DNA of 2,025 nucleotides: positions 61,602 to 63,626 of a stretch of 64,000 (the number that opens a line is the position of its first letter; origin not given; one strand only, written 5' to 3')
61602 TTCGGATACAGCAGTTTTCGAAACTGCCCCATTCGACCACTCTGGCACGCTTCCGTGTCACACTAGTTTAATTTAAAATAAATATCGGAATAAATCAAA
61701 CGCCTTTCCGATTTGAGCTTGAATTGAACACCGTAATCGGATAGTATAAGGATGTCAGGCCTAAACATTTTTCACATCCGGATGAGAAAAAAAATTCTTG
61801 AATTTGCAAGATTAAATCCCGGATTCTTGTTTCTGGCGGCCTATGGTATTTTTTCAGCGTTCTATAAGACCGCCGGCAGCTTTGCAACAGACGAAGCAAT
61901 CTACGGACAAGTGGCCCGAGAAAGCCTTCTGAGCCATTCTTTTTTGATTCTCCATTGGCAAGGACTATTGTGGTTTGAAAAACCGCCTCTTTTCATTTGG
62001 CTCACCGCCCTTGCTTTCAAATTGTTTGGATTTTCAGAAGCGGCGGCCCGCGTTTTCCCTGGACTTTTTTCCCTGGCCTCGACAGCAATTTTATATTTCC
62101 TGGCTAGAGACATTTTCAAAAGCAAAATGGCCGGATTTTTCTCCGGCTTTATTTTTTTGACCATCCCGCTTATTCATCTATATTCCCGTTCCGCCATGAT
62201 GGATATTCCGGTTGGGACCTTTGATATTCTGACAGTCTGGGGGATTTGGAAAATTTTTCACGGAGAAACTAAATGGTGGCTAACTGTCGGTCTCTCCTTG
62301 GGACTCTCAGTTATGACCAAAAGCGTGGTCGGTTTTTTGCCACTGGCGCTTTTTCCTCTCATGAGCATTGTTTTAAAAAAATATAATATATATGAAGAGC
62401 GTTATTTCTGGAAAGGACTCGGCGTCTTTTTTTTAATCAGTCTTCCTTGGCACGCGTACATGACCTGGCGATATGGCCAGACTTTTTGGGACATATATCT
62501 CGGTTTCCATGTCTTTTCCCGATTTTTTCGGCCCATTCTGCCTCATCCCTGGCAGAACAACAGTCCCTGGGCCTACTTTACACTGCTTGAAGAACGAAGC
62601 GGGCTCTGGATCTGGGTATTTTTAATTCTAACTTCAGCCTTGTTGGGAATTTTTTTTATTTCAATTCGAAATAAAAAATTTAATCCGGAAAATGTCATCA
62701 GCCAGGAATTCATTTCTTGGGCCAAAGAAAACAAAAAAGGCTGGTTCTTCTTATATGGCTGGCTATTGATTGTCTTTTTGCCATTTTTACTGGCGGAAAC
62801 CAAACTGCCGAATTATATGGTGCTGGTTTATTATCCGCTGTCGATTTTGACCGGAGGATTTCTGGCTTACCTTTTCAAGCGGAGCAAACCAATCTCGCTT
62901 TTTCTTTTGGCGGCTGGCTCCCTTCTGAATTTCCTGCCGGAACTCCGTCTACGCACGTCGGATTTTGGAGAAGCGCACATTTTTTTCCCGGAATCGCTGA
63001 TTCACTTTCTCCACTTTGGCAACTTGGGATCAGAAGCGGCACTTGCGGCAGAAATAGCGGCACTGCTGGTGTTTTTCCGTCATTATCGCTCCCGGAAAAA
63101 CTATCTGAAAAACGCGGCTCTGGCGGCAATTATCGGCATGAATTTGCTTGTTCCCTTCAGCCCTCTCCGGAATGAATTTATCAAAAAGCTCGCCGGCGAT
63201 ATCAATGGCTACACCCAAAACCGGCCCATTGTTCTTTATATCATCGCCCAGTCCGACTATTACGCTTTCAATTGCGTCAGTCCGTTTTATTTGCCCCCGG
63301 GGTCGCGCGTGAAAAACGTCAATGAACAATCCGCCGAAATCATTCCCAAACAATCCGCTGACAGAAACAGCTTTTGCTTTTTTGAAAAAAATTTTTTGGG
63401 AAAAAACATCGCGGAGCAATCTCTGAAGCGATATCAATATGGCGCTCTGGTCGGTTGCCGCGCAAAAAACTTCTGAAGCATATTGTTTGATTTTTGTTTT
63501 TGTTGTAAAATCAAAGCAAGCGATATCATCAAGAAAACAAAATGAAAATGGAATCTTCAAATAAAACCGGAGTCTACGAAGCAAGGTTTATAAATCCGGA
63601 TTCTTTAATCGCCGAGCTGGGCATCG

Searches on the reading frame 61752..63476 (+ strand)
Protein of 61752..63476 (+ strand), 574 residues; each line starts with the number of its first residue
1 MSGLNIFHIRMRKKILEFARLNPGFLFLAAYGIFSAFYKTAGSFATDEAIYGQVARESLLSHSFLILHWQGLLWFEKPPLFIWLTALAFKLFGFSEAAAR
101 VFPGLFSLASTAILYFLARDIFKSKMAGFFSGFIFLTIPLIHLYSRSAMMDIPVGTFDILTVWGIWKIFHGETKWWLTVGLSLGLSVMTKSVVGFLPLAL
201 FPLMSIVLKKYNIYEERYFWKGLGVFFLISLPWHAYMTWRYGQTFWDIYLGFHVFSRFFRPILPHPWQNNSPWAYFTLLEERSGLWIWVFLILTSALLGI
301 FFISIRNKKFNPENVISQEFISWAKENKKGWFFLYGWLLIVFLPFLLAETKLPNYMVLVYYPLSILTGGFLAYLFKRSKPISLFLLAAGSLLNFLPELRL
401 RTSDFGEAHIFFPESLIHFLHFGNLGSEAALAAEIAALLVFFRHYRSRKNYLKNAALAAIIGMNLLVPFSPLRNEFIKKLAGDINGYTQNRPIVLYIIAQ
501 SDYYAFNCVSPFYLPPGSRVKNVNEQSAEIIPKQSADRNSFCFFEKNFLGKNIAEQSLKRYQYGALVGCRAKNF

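Call 12: search_protein_families(library=pfam, proteins=[window:61752-63476:+])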
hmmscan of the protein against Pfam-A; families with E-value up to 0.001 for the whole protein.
window:61752-63476:+ (574 aa): 2 families
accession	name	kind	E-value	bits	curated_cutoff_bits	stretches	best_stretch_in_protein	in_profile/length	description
PF13231.12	PMT_2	-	1.5e-20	74.5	26.1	1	77-233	2-157/160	Dolichyl-phosphate-mannose-protein mannosyltransferase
PF02366.24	PMT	-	2.5e-13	50.6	22.7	1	74-241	59-238/245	Dolichyl-phosphate-mannose-protein mannosyltransferase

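Call 35: find_encoding_contigs(protein=window:61752-63476:+, flank=10000, max_places=3)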
Protein window:61752-63476:+ (574 aa): 2 contigs read that carry it; 2 places shown.
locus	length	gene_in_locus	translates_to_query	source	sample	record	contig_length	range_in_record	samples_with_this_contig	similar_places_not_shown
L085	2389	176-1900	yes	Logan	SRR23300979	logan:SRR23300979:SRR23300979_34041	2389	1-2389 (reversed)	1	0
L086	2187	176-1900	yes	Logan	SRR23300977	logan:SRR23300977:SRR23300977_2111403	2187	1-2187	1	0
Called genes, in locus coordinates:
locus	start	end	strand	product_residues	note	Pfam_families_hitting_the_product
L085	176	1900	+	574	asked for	PF02366:PMT, PF13231:PMT_2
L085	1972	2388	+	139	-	?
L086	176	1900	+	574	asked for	PF02366:PMT, PF13231:PMT_2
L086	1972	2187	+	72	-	?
